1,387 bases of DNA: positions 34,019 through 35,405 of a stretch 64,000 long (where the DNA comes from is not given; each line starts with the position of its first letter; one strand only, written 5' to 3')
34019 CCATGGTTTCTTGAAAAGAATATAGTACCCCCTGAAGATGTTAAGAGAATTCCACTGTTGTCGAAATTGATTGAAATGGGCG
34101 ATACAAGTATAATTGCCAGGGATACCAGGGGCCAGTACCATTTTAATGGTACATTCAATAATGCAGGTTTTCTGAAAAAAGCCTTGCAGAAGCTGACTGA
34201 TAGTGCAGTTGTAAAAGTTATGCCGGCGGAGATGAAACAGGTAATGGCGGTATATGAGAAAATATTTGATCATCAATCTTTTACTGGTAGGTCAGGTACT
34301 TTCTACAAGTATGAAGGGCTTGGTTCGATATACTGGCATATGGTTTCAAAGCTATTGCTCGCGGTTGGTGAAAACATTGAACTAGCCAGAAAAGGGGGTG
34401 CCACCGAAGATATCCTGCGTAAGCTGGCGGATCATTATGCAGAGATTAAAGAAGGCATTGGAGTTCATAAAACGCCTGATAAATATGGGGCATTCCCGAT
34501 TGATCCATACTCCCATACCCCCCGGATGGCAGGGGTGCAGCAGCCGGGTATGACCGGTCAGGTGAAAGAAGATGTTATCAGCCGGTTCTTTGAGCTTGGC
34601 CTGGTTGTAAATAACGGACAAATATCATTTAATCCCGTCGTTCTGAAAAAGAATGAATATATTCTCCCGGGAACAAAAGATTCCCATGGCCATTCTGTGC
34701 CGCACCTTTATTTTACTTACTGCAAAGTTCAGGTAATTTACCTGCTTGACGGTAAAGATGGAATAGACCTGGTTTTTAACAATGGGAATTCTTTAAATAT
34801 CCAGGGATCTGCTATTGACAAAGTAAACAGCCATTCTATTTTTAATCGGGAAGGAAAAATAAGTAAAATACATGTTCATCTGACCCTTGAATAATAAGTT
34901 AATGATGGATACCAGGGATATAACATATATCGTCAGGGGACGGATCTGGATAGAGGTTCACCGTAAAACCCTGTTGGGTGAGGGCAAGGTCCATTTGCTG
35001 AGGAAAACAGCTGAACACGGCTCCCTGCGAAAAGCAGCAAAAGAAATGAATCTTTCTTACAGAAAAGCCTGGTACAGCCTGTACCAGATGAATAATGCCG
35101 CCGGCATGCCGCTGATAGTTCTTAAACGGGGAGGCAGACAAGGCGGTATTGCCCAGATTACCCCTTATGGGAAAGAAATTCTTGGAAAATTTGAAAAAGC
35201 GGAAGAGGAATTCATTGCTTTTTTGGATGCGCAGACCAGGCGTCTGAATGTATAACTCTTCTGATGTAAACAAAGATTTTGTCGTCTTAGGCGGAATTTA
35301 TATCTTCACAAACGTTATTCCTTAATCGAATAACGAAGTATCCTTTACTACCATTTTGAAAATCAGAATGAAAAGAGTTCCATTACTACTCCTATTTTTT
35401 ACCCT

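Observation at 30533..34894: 1141-aa orphan cytoplasmic enzyme with GH94-like phosphorylase motifs (Glu in place of the expected Asp) plus a 302-aa partner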

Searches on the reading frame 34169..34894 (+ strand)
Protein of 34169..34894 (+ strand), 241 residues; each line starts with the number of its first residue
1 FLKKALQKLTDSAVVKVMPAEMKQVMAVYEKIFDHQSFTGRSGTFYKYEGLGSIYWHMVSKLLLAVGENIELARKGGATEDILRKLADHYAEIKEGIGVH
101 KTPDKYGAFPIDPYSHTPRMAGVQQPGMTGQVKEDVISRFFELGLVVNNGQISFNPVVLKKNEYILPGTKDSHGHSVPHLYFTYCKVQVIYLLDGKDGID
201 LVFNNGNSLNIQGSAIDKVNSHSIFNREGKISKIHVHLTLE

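Call 13: search_solved_structures(query=window:34169-34894:+, max_evalue=0.001, show_alignments=1)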
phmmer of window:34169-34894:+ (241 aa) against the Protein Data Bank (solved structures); distinct sequences matched with E-value up to 0.001: 1.
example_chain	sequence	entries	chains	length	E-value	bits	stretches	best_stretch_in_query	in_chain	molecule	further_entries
6hq6_A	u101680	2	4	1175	8.9e-65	221.7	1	2-238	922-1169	Bacterial beta-1,3-oligosaccharide phosphorylase | Beta-1,3-oligosaccharide phosphorylase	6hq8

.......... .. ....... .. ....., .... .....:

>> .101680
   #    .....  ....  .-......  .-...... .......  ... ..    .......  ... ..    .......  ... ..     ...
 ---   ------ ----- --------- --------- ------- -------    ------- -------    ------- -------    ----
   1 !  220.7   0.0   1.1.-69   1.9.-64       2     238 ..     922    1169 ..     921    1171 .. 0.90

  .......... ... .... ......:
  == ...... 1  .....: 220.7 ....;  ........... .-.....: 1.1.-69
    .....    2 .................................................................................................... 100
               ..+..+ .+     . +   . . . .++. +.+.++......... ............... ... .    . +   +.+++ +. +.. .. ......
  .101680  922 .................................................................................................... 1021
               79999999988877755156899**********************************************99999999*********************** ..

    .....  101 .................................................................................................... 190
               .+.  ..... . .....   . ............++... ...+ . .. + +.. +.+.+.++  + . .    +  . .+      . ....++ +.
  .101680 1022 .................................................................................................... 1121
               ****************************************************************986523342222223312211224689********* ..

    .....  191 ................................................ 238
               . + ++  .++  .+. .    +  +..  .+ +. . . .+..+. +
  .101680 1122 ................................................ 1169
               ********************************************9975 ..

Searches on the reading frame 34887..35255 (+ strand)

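Call 3: search_protein_families(library=pfam, proteins=[window:34887-35255:+], max_evalue=1)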
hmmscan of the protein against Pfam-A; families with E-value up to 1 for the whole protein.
window:34887-35255:+ (122 aa): 1 family
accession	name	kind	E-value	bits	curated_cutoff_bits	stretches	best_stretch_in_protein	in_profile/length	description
PF00126.33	HTH_1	-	8.9e-09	35.6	26.6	1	36-95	5-59/60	Bacterial regulatory helix-turn-helix protein, lysR family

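Call 4: search_protein_families(library=ncbifam, proteins=[window:34887-35255:+], max_evalue=1)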
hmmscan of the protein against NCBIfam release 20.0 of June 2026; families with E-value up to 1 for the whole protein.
window:34887-35255:+ (122 aa): 3 families
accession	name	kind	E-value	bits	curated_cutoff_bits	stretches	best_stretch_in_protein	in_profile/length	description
TIGR00637.1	ModE_repress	subfamily_domain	2.2e-19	69.3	98.5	1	30-109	2-81/100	ModE molybdate transport repressor domain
NF007957.0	PRK10676.1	equivalog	2.3e-11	43.3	369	1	30-102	17-89/263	molybdenum-dependent transcriptional regulator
NF045990.1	TransRegCbbRRhodb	equivalog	0.0058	15.7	450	1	37-108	13-81/304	LysR family regulator CbbR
